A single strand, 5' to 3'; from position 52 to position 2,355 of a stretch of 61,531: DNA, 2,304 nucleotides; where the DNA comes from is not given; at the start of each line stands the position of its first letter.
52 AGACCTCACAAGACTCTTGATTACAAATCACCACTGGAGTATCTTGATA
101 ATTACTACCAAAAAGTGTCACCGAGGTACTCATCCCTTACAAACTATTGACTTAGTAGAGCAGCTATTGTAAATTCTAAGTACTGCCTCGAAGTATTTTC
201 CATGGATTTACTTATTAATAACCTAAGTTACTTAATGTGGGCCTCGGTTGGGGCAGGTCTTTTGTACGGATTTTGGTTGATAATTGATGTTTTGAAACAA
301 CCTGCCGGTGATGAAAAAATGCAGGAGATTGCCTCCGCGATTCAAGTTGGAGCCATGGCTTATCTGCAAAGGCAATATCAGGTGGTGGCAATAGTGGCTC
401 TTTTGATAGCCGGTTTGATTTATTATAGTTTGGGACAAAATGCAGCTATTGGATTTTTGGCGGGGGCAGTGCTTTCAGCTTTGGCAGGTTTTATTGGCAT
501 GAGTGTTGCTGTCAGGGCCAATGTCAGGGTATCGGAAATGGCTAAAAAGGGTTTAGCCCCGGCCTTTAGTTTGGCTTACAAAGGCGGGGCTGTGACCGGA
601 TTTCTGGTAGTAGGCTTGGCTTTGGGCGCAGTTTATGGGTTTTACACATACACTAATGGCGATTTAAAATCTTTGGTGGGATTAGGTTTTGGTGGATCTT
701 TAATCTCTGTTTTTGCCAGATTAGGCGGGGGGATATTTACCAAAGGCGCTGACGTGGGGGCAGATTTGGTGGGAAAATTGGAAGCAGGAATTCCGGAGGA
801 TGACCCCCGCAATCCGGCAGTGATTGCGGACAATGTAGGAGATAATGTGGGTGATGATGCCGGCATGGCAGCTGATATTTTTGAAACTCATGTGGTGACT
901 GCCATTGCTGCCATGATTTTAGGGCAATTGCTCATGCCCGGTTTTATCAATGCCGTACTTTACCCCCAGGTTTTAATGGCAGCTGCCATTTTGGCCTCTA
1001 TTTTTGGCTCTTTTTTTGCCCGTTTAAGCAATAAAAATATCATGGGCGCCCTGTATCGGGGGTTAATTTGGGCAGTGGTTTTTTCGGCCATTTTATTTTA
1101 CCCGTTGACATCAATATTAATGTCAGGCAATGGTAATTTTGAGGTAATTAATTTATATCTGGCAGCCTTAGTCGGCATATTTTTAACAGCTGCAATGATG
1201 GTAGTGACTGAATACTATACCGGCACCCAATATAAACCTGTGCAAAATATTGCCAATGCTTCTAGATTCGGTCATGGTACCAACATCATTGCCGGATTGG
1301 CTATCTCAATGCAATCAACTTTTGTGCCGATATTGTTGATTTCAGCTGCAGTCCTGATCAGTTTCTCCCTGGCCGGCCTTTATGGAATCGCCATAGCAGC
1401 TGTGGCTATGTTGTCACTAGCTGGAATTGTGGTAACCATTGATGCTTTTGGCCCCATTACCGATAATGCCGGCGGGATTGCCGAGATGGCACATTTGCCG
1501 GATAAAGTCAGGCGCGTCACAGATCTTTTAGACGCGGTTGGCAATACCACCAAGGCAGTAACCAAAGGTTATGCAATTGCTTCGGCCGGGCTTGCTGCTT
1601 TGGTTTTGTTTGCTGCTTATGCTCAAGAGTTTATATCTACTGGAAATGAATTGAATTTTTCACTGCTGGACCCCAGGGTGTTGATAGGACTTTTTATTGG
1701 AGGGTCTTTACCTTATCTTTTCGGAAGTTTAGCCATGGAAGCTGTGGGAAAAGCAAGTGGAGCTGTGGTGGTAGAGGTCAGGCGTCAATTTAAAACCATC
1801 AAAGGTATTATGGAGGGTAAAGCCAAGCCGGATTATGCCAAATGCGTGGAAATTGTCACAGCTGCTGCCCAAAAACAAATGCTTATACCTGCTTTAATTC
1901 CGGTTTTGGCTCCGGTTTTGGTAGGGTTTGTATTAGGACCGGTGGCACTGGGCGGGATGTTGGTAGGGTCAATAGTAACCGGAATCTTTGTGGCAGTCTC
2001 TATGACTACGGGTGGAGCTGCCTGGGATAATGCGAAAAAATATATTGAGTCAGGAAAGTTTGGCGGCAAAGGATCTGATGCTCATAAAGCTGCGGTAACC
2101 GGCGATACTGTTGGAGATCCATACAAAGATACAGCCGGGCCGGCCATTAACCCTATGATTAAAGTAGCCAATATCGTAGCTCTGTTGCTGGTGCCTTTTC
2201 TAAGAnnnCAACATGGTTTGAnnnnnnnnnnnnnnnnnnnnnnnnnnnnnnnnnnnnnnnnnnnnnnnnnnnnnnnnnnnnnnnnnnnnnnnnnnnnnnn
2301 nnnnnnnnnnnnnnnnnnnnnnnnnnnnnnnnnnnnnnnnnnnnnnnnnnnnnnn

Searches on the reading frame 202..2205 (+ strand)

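Call 48: search_protein_families(library=pfam, proteins=[window:202-2205:+], max_evalue=0.00001)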
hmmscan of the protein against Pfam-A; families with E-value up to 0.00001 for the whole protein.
window:202-2205:+ (668 aa): 1 family
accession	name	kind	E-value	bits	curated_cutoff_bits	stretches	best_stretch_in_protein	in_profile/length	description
PF03030.21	H_PPase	-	3.6e-258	859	29.7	1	19-663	3-645/645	Inorganic H+ pyrophosphatase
